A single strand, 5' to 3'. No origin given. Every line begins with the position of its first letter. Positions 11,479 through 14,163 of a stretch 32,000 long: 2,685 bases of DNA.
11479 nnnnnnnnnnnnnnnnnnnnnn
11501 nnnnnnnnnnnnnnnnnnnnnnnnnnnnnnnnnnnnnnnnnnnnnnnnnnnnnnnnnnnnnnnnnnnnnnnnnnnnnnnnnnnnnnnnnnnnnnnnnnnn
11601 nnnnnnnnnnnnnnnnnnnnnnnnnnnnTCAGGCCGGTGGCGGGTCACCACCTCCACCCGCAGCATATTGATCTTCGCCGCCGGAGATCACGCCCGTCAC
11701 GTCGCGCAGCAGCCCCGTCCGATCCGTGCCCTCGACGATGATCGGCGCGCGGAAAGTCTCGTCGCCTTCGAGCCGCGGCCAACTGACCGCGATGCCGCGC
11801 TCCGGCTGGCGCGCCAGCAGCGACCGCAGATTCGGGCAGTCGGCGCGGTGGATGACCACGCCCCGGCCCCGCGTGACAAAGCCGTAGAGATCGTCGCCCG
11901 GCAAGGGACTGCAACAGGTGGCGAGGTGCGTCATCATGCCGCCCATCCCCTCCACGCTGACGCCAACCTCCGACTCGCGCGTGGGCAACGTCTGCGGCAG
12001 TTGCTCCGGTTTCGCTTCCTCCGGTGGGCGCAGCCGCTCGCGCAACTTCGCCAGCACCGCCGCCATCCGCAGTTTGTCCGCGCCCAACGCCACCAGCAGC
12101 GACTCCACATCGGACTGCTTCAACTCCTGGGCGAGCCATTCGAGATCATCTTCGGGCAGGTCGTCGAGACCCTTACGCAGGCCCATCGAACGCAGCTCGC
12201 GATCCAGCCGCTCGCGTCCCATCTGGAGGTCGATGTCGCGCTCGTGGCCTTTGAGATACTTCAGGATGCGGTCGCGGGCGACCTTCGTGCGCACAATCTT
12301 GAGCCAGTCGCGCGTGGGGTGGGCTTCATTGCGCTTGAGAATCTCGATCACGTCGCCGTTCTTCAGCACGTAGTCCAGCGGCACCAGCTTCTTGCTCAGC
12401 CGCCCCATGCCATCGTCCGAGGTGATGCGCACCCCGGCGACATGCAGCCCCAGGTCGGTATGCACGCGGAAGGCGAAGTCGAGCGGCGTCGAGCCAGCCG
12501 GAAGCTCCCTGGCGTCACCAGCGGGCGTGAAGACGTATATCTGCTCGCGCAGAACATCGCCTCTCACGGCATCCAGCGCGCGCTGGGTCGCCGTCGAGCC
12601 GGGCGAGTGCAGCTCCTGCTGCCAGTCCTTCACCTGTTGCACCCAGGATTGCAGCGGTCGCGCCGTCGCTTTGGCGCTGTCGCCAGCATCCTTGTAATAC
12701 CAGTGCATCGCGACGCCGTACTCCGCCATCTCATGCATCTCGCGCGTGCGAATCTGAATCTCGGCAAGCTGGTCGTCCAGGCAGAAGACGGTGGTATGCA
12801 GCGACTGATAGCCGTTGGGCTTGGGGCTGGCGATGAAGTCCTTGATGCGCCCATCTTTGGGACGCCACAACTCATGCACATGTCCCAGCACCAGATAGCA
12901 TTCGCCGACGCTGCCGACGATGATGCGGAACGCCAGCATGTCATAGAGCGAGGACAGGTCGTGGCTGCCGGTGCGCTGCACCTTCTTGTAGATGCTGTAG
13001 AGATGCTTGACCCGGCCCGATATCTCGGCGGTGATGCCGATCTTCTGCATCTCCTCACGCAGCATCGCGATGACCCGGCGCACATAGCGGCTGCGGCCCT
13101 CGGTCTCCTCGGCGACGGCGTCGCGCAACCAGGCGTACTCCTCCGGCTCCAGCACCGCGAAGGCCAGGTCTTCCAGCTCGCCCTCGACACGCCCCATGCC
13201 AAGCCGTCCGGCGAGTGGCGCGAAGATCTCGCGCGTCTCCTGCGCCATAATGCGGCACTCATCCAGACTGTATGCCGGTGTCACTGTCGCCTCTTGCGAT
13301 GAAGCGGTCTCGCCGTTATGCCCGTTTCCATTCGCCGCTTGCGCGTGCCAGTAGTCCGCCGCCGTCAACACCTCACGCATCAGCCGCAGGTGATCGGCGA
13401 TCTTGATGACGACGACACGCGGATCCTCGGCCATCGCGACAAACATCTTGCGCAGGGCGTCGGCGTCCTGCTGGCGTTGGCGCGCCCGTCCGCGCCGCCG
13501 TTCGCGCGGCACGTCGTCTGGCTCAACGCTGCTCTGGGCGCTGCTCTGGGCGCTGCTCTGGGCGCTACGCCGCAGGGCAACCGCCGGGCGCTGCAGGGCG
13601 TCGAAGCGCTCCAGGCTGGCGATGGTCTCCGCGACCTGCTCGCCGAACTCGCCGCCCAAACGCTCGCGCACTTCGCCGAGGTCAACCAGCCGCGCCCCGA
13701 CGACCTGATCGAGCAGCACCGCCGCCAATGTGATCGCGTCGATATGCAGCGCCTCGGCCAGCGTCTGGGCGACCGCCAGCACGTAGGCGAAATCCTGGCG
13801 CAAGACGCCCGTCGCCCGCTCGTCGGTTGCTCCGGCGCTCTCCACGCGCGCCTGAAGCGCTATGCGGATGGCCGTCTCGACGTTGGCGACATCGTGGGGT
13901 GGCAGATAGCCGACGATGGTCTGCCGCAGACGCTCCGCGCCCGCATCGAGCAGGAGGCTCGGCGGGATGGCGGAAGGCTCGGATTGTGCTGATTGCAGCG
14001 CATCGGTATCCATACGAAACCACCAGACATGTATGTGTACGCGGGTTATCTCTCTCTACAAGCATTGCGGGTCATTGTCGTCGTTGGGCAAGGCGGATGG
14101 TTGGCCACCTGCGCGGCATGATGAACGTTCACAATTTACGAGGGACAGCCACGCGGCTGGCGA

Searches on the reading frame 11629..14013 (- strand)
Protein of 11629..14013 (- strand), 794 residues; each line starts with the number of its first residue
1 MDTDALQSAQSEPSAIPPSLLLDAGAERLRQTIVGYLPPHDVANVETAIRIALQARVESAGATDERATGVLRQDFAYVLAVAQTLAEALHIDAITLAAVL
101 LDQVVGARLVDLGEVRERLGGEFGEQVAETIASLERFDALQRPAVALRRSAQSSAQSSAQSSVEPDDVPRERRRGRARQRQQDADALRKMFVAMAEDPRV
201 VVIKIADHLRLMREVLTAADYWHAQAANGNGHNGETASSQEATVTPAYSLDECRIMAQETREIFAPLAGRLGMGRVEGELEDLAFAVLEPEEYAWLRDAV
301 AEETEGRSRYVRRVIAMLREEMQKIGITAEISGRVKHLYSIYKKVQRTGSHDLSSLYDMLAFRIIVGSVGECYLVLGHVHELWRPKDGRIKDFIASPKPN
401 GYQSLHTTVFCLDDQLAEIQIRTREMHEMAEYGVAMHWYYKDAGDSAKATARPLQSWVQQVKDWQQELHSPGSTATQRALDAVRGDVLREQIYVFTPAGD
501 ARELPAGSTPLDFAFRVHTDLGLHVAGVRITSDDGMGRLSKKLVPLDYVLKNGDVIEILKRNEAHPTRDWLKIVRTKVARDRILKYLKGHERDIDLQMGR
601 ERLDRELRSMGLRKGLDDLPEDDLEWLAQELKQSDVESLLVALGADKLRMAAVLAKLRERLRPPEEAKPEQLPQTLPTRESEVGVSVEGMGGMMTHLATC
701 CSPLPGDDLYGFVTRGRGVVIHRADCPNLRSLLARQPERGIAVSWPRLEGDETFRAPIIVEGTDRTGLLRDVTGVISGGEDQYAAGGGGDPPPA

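Call 3: search_protein_families(library=pfam, proteins=[window:11629-14013:-], max_evalue=0.01)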
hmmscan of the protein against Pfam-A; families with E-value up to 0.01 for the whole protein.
window:11629-14013:- (794 aa): 4 families
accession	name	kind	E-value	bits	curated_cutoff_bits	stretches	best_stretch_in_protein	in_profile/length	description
PF04607.23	RelA_SpoT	-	2.6e-38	131.2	27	1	333-443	1-111/113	Region found in RelA / SpoT proteins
PF13328.12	HD_4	-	7e-19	68.5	27.2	1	75-215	21-127/156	HD domain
PF02824.27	TGS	-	6.1e-17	61.8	22.2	1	492-560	1-60/60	TGS domain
PF19296.4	RelA_AH_RIS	-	1.9e-05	25.3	23.8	1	573-731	3-177/185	RelA/SpoT, AH and RIS domains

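Call 4: search_protein_families(library=ncbifam, proteins=[window:11629-14013:-], max_evalue=0.001)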
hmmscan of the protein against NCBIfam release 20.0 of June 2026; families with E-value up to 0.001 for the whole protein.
window:11629-14013:- (794 aa): 5 families
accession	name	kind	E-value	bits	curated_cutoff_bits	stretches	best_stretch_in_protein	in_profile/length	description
TIGR00691.1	spoT_relA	subfamily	9.1e-154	513.4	499.2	2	251-779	128-638/687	RelA/SpoT family protein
NF008124.0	PRK10872.1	equivalog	2.1e-123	413.4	728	1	251-777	169-688/744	GTP diphosphokinase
NF008303.0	PRK11092.1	equivalog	1e-122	410.7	947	1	251-778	153-649/702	bifunctional GTP diphosphokinase/guanosine-3',5'-bis pyrophosphate 3'-pyrophosphohydrolase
NF007171.0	PRK09602.1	subfamily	5.6e-06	25.4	387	0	500-560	342-395/397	YchF-related putative GTPase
NF053588.1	GTPPhKinYjbM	equivalog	1e-05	25.4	320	1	330-442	39-161/201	GTP diphosphokinase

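Call 6: search_solved_structures(query=window:11629-14013:-, show_alignments=3)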
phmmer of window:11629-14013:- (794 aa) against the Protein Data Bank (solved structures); distinct sequences matched with E-value up to 0.001: 26.
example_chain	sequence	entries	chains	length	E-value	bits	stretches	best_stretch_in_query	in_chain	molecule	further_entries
8fr8_I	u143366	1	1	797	5.3e-114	385.3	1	256-777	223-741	GTP pyrophosphokinase RelA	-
5iqr_8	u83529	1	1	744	1.3e-111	377.5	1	251-778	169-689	GTP pyrophosphokinase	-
5kps_A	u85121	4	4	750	1.3e-111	377.4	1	251-778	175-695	GTP pyrophosphokinase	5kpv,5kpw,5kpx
5l3p_z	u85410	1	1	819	1.8e-106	360.4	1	251-746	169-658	GTP pyrophosphokinase,GTP pyrophosphokinase,GTP pyrophosphokinase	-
6yxa_A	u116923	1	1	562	5.6e-96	325.8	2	253-662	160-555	GTP pyrophosphokinase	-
7oiw_A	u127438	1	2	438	1.6e-70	241.6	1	256-527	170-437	GTP pyrophosphokinase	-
8acu_A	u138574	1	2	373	9.8e-63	215.8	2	253-465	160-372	GTP pyrophosphokinase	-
5xnx_A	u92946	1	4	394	4.1e-58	200.5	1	256-473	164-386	Bifunctional (p)ppGpp synthase/hydrolase RelA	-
1vj7_A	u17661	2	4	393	1.1e-52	182.6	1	254-466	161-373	Bifunctional RELA/SPOT | Bifunctional (p)ppGpp synthase/hydrolase RelA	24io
6htq_x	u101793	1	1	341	1.4e-50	175.7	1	490-778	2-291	GTP pyrophosphokinase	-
6s2v_A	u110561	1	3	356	5.6e-50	173.7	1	254-427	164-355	(P)ppGpp synthetase I, SpoT/RelA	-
6s2t_A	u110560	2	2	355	5.9e-50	173.6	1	254-427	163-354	(P)ppGpp synthetase I, SpoT/RelA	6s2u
7ohg_A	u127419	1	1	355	8.2e-50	173.1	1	254-427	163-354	Guanosine-3',5'-bis(Diphosphate) 3'-pyrophosphohydrolase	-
9s6k_B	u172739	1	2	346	1.3e-45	159.2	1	256-434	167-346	GTP pyrophosphokinase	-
7qpr_A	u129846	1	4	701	2e-35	125.5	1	250-752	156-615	ACT domain protein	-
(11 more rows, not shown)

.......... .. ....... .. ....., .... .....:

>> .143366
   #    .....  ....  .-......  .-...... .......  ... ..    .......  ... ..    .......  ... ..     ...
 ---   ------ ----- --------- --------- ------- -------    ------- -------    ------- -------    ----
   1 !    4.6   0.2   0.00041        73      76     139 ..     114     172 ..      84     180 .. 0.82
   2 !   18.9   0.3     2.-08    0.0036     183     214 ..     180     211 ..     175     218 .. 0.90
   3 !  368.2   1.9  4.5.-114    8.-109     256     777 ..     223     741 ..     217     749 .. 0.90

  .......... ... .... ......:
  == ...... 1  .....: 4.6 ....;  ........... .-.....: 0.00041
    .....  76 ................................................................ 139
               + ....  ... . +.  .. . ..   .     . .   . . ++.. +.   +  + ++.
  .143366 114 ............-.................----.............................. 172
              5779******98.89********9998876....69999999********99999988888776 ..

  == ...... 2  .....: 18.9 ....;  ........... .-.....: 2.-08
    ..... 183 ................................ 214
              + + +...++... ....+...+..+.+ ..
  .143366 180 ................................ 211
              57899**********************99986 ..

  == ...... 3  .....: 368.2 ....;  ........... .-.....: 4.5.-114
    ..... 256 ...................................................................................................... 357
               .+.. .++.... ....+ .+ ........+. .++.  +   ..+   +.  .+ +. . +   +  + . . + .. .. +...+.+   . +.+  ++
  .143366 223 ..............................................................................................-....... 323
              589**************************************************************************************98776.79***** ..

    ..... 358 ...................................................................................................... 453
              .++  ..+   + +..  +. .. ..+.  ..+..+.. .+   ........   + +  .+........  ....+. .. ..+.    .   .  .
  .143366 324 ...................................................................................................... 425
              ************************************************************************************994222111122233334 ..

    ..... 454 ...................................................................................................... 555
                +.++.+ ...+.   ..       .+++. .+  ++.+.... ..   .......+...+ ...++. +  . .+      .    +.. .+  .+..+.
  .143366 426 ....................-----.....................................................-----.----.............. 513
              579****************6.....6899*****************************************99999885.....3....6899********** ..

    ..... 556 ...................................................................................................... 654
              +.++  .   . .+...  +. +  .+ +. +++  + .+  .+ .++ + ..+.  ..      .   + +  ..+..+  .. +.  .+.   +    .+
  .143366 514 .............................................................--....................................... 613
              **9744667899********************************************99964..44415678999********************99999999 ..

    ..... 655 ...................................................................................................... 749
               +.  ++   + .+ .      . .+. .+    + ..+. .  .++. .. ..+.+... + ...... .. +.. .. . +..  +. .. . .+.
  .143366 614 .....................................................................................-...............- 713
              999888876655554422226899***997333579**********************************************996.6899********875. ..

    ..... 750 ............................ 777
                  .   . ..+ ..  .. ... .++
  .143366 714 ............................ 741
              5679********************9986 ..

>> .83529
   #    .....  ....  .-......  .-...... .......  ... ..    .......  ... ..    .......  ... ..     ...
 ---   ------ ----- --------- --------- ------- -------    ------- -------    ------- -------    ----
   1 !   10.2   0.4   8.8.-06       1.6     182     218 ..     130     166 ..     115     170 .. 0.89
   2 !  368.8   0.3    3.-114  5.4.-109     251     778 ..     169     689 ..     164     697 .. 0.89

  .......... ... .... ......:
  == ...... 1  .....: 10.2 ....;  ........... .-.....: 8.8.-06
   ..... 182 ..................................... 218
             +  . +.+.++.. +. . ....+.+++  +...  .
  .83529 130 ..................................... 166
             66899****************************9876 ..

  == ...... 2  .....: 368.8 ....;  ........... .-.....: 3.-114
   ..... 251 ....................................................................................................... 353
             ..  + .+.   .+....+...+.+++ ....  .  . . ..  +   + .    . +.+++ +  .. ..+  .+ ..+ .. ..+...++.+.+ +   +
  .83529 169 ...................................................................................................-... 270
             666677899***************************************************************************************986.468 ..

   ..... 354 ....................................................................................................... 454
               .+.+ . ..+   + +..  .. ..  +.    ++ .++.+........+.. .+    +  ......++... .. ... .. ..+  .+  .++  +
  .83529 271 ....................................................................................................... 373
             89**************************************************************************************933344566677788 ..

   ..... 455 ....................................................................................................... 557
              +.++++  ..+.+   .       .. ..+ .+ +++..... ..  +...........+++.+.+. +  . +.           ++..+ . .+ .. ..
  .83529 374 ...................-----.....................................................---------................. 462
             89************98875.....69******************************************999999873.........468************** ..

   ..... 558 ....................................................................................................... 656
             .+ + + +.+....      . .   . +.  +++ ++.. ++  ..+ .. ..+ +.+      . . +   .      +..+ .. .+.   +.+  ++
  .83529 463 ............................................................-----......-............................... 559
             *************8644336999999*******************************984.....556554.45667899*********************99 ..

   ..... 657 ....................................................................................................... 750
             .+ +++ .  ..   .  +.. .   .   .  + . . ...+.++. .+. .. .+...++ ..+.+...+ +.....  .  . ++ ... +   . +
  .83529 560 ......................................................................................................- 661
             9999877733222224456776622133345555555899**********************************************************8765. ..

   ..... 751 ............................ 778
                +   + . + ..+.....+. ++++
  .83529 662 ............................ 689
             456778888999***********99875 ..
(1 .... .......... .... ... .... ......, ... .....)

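Call 9: find_homologous_proteins(query=window:11629-14013:-, max_evalue=1e-20)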
Query window:11629-14013:- (794 aa): 6150 proteins with E <= 1e-20 among 8000 candidates; the best 120 are listed.
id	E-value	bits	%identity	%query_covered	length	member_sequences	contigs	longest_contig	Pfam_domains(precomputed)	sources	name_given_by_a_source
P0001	0.0e+0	1608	93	98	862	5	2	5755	PF04607.24,PF13328.13,PF19296.6,PF02824.28,PF13291.13,PF01842.32,PF28438.1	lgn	-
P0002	0.0e+0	1595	92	98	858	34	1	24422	PF04607.24,PF13328.13,PF19296.6,PF02824.28,PF13291.13,PF01842.32,PF28438.1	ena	-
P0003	0.0e+0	1593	92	98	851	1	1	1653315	PF04607.24,PF13328.13,PF19296.6,PF02824.28,PF13291.13,PF01842.32,PF28438.1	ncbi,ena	-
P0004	0.0e+0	1550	91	98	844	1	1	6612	PF04607.24,PF13328.13,PF19296.6,PF02824.28,PF13291.13,PF01842.32,PF28438.1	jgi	jgi:GTP diphosphokinase / guanosine-3',5'-bis(diphosphate) 3'-diphosphatase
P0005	0.0e+0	1514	88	98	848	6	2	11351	PF04607.24,PF13328.13,PF19296.6,PF02824.28,PF13291.13,PF01842.32,PF28438.1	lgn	-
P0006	0.0e+0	1484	86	98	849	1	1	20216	PF04607.24,PF13328.13,PF19296.6,PF02824.28,PF13291.13,PF01842.32,PF28438.1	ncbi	ncbi:MAG TPA: HD domain-containing protein [Ktedonobacterales bacterium]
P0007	0.0e+0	1476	86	98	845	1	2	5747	PF04607.24,PF13328.13,PF19296.6,PF02824.28,PF13291.13,PF01842.32,PF28438.1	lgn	-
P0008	0.0e+0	1441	85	98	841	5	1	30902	PF04607.24,PF13328.13,PF19296.6,PF02824.28,PF13291.13,PF01842.32,PF28438.1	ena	-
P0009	0.0e+0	1438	83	98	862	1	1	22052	PF04607.24,PF13328.13,PF19296.6,PF02824.28,PF13291.13,PF01842.32,PF28438.1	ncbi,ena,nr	ncbi:MAG TPA: HD domain-containing protein [Ktedonobacterales bacterium]|nr:HD domain-containing pro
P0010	0.0e+0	1436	85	98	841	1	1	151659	PF04607.24,PF13328.13,PF19296.6,PF02824.28,PF13291.13,PF01842.32,PF28438.1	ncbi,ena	-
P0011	0.0e+0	1431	83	98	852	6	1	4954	PF04607.24,PF13328.13,PF19296.6,PF02824.28,PF13291.13,PF01842.32,PF28438.1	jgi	jgi:GTP diphosphokinase / guanosine-3',5'-bis(diphosphate) 3'-diphosphatase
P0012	0.0e+0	1426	83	98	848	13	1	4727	PF04607.24,PF13328.13,PF19296.6,PF02824.28,PF13291.13,PF01842.32,PF28438.1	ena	-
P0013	0.0e+0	1423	83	98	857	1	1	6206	PF04607.24,PF13328.13,PF19296.6,PF02824.28,PF13291.13,PF01842.32,PF28438.1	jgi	jgi:GTP diphosphokinase / guanosine-3',5'-bis(diphosphate) 3'-diphosphatase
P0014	0.0e+0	1398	81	98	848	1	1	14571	PF04607.24,PF13328.13,PF19296.6,PF02824.28,PF13291.13,PF01842.32,PF28438.1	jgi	jgi:GTP pyrophosphokinase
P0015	0.0e+0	1345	85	91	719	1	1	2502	PF04607.24,PF13328.13,PF19296.6,PF02824.28,PF28438.1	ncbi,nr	ncbi:MAG TPA: HD domain-containing protein, partial [Ktedonobacterales bacterium]|nr:HD domain-conta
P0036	0.0e+0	1042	63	95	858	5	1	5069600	PF04607.24,PF13328.13,PF19296.6,PF02824.28,PF13291.13,PF01842.32,PF28438.1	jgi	jgi:GTP pyrophosphokinase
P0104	3.0e-274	930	57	97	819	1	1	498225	PF04607.24,PF13328.13,PF19296.6,PF02824.28,PF13291.13,PF28438.1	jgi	jgi:guanosine-3',5'-bis(diphosphate) 3'-pyrophosphohydrolase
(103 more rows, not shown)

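Call 26: find_encoding_contigs(protein=P0003, flank=10000, max_places=3)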
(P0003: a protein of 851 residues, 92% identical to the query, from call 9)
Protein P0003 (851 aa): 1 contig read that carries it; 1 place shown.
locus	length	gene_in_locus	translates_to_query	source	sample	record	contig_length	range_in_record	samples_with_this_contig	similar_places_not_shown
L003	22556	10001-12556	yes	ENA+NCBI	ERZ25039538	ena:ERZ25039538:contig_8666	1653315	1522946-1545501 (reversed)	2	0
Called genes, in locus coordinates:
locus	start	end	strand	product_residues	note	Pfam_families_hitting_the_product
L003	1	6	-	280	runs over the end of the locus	PF01131:Topoisom_bac, PF01396:Zn_ribbon_Top1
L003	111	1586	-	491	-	PF01751:Toprim, PF01131:Topoisom_bac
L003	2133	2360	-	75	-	-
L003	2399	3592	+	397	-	PF05977:MFS_3, PF07690:MFS_1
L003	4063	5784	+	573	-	PF13365:Trypsin_2, PF00089:Trypsin (weak)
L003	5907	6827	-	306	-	PF00230:MIP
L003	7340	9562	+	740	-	PF13328:HD_4, PF01966:HD (weak), PF04607:RelA_SpoT, PF02824:TGS, PF28438:RelA_RIS, PF13291:ACT_4 (weak)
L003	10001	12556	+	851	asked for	PF13328:HD_4, PF04607:RelA_SpoT, PF02824:TGS, PF19296:RelA_AH, PF28438:RelA_RIS, PF13291:ACT_4, PF01842:ACT (weak)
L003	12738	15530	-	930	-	PF17900:Peptidase_M1_N, PF01433:Peptidase_M1, PF03130:HEAT_PBS (faint), PF13646:HEAT_2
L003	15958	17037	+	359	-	PF00109:ketoacyl-synt (faint), PF00108:Thiolase_N, PF08545:ACP_syn_III, PF08541:ACP_syn_III_C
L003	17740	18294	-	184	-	-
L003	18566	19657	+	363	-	PF00872:Transposase_mut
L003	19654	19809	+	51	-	-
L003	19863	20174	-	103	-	-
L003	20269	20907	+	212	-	PF00665:rve, PF13683:rve_3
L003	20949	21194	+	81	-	-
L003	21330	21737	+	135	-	PF04075:F420H2_quin_red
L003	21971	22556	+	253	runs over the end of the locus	PF08386:Abhydrolase_4 (faint), PF00561:Abhydrolase_1, PF12146:Hydrolase_4, PF12697:Abhydrolase_6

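Call 76: predict_structure(alignment_id=A4)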
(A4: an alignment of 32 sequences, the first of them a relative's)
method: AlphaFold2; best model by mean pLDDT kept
length: 851 residues; sequences in the alignment: 32
mean_pLDDT: 71.3   pTM: 0.48
mean pLDDT of the five models: 71.3, 70.3, 70.0, 66.6, 65.8
residues with pLDDT >= 90: 100; 70-90: 404; 50-70: 212; < 50: 135
segments of 3 or more residues with pLDDT < 50: 1-20, 158-163, 228-238, 388-392, 429-431, 467-500, 660-684, 686-688, 829-851
pLDDT, mean of each block of 10 residues (from residue 1): 30 38 79 84 91 82 53 77 82 89 85 88 88 82 66 55 55 68 63 78 89 87 62 45 84 87 74 85 77 79 81 89 84 77 73 73 82 79 53 53 54 74 60 54 64 68 57 37 31 40 67 61 71 67 69 64 57 66 79 91 86 87 91 92 89 75 34 34 47 83 83 81 88 80 72 91 90 88 79 91 88 92 76 30 38 43
secondary structure, 60 per line:
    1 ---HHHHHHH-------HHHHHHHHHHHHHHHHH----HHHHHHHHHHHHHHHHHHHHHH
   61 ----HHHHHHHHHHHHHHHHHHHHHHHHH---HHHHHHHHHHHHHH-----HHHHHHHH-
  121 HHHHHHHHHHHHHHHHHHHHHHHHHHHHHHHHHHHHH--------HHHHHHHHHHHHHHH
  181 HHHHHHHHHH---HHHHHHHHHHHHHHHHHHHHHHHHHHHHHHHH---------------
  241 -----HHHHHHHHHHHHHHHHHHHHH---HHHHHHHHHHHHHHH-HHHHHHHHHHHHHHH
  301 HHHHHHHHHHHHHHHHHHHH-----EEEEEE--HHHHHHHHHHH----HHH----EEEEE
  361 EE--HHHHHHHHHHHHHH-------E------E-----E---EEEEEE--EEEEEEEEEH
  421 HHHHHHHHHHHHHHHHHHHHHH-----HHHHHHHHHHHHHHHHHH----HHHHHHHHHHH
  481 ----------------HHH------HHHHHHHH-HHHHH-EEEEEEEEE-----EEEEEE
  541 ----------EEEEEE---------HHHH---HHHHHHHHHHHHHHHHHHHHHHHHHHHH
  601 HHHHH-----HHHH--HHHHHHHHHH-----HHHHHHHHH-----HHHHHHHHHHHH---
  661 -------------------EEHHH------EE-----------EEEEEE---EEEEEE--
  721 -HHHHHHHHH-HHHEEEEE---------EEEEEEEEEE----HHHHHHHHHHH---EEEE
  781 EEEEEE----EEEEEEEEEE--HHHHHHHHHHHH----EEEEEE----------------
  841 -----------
elements in order (helices of 4 or more, strands of 3 or more residues): H4-10 H18-34 H39-60 H65-89 H93-106 H112-119 H121-157 H166-190 H194-225 H246-266 H270-284 H286-320 E326-331 H334-344 E356-362 H365-378 E403-408 E411-419 H420-442 H448-465 H470-480 H506-513 H515-519 E521-529 E535-540 E551-556 H566-569 H573-605 H611-614 H617-626 H632-640 H646-657 E704-709 E713-718 H722-730 E735-739 E749-758 H763-773 E777-786 E791-800 H803-814 E819-824
